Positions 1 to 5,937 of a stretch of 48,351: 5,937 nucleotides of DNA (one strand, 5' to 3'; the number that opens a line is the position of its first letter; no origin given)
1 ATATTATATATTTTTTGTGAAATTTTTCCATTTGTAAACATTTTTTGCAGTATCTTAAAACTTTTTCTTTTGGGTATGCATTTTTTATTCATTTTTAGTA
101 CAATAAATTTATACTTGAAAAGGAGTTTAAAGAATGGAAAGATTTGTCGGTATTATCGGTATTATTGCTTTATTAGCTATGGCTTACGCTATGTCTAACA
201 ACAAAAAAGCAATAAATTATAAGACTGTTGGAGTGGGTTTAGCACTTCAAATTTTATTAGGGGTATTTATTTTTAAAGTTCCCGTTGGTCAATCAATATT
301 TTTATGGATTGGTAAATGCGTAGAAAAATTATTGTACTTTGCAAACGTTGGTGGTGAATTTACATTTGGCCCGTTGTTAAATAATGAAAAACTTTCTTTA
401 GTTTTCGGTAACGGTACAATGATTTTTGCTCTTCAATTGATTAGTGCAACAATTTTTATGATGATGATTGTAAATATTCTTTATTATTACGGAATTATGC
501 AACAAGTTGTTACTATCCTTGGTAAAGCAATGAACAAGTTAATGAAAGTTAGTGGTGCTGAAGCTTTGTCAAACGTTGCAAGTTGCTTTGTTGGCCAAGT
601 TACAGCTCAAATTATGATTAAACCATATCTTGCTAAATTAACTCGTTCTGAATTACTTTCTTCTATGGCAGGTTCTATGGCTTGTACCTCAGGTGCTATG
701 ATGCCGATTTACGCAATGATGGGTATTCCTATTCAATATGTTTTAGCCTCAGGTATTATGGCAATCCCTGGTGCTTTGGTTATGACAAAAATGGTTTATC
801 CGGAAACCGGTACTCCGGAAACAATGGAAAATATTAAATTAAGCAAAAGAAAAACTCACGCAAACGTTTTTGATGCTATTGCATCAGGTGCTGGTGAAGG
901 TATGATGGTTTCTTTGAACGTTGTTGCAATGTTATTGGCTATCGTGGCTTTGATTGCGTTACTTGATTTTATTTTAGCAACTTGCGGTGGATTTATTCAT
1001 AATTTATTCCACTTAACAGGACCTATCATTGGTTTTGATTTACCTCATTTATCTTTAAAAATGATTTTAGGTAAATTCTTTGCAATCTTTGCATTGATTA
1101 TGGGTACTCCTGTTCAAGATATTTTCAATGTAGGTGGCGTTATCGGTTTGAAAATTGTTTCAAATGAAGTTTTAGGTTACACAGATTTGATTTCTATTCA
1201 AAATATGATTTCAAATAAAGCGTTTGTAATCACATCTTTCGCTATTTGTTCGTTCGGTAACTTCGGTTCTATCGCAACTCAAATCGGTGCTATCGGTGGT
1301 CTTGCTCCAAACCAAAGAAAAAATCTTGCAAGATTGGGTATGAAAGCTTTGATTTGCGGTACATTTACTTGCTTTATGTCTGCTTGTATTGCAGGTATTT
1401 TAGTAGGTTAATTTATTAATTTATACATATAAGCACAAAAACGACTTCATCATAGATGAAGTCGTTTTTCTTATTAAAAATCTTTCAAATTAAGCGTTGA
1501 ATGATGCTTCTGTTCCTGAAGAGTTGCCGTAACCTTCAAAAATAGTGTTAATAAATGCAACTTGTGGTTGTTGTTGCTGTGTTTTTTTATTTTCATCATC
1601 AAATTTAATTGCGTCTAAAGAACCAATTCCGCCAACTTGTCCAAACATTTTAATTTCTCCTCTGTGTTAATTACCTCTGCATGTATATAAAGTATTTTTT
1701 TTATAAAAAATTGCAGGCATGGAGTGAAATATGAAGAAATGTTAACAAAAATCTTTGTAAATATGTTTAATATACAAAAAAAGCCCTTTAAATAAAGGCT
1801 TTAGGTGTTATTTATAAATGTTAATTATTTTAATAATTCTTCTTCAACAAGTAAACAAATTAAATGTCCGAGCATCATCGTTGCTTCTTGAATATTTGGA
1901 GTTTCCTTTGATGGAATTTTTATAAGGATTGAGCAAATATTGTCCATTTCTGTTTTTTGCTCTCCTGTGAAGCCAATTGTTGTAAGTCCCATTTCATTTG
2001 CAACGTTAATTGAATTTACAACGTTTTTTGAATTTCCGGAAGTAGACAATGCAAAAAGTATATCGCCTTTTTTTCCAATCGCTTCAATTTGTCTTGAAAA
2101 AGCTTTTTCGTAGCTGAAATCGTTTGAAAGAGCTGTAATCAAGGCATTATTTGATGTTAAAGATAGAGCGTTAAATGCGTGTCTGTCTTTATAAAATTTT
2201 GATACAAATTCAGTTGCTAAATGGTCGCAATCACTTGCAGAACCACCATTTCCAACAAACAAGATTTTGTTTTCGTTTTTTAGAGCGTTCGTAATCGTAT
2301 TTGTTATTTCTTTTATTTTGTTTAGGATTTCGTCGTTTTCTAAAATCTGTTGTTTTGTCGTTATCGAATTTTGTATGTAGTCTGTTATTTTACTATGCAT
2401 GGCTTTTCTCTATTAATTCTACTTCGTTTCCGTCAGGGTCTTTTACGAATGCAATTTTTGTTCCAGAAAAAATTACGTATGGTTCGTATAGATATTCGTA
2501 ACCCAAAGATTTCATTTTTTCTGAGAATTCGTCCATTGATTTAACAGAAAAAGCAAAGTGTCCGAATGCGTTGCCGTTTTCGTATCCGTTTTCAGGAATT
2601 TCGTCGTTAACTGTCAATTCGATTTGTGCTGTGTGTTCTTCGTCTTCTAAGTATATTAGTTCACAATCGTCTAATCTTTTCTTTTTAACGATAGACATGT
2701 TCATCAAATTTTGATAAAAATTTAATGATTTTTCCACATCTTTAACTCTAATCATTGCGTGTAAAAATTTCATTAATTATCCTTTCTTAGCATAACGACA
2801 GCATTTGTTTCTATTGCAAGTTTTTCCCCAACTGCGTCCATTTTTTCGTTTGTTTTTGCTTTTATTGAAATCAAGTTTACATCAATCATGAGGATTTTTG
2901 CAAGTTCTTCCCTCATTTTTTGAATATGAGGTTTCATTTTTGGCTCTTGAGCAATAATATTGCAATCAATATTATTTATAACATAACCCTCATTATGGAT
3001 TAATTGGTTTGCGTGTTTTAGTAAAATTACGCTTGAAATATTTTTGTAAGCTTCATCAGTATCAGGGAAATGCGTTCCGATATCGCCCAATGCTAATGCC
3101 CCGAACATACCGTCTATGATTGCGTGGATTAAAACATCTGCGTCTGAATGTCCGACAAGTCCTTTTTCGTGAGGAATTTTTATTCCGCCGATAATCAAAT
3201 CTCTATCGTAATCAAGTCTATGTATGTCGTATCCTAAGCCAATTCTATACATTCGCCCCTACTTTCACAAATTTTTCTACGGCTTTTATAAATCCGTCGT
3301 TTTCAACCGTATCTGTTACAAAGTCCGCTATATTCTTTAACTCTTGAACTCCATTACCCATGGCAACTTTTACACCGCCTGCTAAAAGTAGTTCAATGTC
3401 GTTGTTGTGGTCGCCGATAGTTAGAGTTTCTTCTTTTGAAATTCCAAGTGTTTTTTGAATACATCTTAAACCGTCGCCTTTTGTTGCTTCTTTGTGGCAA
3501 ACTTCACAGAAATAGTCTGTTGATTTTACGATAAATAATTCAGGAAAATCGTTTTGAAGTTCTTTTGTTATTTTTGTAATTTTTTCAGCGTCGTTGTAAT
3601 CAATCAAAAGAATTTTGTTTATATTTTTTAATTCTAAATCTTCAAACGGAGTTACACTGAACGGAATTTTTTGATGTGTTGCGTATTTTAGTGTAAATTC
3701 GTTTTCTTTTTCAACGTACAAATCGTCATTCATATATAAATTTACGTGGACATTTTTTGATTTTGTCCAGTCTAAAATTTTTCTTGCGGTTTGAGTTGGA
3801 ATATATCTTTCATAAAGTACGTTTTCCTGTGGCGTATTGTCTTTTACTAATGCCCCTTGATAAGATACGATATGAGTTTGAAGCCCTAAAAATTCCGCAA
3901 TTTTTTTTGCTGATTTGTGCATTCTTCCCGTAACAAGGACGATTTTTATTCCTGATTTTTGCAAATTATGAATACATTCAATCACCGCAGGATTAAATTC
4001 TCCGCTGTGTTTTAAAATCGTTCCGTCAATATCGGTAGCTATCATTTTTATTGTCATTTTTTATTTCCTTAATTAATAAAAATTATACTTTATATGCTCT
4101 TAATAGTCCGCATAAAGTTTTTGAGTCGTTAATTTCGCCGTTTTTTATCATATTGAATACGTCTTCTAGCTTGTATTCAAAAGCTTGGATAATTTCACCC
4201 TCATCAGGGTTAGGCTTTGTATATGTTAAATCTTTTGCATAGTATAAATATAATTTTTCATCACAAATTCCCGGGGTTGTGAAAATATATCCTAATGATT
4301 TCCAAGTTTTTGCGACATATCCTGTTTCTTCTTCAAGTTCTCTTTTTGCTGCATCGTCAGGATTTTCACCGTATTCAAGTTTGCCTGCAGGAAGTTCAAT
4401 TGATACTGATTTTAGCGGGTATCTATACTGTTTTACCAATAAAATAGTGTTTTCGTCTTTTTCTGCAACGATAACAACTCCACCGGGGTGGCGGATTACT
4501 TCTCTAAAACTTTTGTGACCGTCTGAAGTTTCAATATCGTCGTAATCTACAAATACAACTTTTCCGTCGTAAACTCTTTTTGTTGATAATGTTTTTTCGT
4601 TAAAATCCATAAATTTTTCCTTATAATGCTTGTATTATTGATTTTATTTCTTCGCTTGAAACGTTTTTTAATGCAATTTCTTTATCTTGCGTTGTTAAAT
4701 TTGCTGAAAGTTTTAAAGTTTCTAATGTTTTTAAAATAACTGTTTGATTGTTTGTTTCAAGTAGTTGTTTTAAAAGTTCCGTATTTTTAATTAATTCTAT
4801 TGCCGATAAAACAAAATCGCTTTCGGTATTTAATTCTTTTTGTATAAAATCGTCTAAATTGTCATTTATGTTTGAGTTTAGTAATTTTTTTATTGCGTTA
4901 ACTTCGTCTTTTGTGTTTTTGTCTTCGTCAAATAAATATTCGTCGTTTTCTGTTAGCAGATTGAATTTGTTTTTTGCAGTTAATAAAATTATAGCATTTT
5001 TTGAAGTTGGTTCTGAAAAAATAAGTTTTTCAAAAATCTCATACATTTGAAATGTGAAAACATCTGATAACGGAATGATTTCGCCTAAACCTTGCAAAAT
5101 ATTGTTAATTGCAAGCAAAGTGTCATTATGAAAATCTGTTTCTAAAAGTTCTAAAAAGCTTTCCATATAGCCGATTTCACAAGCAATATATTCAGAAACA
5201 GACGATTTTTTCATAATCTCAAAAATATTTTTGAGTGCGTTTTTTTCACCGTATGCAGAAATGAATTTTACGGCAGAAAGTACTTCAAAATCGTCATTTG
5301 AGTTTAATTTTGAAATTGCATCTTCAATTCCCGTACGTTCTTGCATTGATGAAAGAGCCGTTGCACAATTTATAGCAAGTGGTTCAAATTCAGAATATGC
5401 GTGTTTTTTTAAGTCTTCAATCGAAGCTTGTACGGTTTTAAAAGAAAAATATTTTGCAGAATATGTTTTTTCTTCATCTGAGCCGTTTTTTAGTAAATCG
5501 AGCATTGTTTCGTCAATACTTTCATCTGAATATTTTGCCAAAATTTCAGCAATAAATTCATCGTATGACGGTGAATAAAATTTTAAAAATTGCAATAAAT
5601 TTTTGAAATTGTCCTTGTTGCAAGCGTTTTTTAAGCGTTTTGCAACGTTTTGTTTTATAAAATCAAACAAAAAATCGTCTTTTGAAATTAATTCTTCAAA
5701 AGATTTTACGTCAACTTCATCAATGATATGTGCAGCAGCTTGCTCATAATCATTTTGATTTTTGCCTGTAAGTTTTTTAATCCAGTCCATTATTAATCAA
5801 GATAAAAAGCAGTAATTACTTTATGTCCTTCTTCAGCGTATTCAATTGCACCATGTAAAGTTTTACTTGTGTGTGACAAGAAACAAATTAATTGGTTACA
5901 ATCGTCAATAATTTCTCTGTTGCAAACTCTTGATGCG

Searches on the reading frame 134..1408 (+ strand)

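Call 12: search_protein_families(library=pfam, proteins=[window:134-1408:+], max_evalue=0.001)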
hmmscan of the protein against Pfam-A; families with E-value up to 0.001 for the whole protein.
window:134-1408:+ (425 aa): 3 families
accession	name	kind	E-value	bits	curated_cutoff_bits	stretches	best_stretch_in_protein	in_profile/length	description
PF07662.18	Nucleos_tra2_C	-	1.5e-63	214.8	32.3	1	202-421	1-213/213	Na+ dependent nucleoside transporter C-terminus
PF01773.25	Nucleos_tra2_N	-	3.4e-25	88.8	27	1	8-81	1-74/74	Na+ dependent nucleoside transporter N-terminus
PF07670.19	Gate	-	1e-11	45.7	29.6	1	100-197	2-101/104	Nucleoside recognition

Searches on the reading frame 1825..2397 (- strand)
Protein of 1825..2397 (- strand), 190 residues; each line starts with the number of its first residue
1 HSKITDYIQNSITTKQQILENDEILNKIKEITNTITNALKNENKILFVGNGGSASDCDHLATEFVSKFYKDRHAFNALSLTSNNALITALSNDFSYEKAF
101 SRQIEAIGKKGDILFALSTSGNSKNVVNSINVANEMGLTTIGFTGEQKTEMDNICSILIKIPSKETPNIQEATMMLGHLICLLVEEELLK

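Call 30: search_protein_families(library=pfam, proteins=[window:1825-2397:-], max_evalue=0.001)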
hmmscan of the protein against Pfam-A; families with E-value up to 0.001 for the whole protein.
window:1825-2397:- (190 aa): 2 families
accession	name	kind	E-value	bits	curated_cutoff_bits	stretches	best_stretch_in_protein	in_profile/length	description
PF13580.11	SIS_2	-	2.6e-22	79.8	27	1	7-145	2-138/138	SIS domain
PF01380.27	SIS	-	3.1e-09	37.2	25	1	87-178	30-126/131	SIS domain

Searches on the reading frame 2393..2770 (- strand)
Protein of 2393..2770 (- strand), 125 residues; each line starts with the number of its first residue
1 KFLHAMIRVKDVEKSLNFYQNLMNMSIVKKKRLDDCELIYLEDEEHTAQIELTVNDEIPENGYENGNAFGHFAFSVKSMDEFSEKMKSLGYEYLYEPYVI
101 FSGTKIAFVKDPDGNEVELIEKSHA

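Call 30: search_protein_families(library=pfam, proteins=[window:2393-2770:-], max_evalue=0.001)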
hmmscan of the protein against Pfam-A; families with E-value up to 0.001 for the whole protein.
window:2393-2770:- (125 aa): 4 families
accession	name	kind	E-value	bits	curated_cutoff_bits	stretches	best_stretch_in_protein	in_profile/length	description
PF00903.31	Glyoxalase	-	4.6e-20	72.7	20.6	1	2-119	2-121/121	Glyoxalase/Bleomycin resistance protein/Dioxygenase superfamily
PF13669.12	Glyoxalase_4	-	8.2e-09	36.2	27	1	4-108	2-109/109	Glyoxalase/Bleomycin resistance protein/Dioxygenase superfamily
PF12681.13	Glyoxalase_2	-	1.1e-08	35.5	30.1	1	3-121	2-115/118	Glyoxalase-like domain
PF19581.5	Glyoxalase_7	-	0.00019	21.9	23.6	1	6-123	19-130/133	Glyoxalase superfamily protein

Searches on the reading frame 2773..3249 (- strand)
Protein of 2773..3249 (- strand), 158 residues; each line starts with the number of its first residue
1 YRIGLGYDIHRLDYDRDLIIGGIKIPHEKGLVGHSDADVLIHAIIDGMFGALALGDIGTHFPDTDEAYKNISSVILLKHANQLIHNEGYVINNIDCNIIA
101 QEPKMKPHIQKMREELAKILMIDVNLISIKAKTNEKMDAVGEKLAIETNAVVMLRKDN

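Call 30: search_protein_families(library=pfam, proteins=[window:2773-3249:-], max_evalue=0.001)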
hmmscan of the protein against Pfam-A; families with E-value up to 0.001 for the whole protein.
window:2773-3249:- (158 aa): 1 family
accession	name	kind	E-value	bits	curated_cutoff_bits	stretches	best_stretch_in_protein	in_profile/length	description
PF02542.21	YgbB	-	1.9e-64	217.1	26.7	1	1-154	1-154/155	YgbB family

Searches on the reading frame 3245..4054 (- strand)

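Call 30: search_protein_families(library=pfam, proteins=[window:3245-4054:-], max_evalue=0.001)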
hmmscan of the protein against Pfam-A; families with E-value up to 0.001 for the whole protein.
window:3245-4054:- (269 aa): 6 families
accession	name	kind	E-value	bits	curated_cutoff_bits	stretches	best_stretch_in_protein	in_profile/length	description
PF08282.18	Hydrolase_3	-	1.3e-63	215.5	20.9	1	5-258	1-254/255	haloacid dehalogenase-like hydrolase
PF05116.19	S6PP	-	1.9e-14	54.3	20.3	1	151-239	124-213/247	Sucrose-6F-phosphate phosphohydrolase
PF00702.32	Hydrolase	-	2.3e-10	41.6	26.4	0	23-62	102-141/191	haloacid dehalogenase-like hydrolase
PF13419.12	HAD_2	-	1.9e-07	31.8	23.8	0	177-231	117-176/178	Haloacid dehalogenase-like hydrolase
PF12710.13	HAD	-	5.2e-06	27.4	27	0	21-63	87-133/189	haloacid dehalogenase-like hydrolase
PF13344.12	Hydrolase_6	-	1.4e-05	25.5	27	1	6-56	2-51/101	Haloacid dehalogenase-like hydrolase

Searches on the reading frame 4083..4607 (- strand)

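Call 30: search_protein_families(library=pfam, proteins=[window:4083-4607:-], max_evalue=0.001)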
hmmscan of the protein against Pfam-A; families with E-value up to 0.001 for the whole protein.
window:4083-4607:- (174 aa): 1 family
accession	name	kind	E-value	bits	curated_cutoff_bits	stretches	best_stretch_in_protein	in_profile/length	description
PF00293.34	NUDIX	-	9.7e-21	74.6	21.1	1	43-163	5-129/134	NUDIX domain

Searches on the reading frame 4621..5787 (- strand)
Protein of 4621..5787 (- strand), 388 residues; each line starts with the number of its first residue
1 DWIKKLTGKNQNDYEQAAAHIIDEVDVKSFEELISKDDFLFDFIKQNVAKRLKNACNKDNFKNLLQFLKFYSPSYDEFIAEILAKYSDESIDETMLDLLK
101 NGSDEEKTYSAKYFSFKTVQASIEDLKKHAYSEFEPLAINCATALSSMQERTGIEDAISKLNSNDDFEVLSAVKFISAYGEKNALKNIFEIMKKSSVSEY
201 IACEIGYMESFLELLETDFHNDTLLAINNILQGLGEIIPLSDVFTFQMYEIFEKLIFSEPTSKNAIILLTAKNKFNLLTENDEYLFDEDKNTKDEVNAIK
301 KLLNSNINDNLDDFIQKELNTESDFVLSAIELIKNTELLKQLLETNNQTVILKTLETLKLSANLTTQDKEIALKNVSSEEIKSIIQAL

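Call 30: search_protein_families(library=pfam, proteins=[window:4621-5787:-], max_evalue=0.001)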
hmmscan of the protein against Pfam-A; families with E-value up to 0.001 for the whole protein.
window:4621-5787:- (388 aa): 1 family
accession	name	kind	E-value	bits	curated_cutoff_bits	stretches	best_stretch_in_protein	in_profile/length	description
PF13646.12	HEAT_2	-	0.00049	20.8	27.7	0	124-198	2-77/88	HEAT repeats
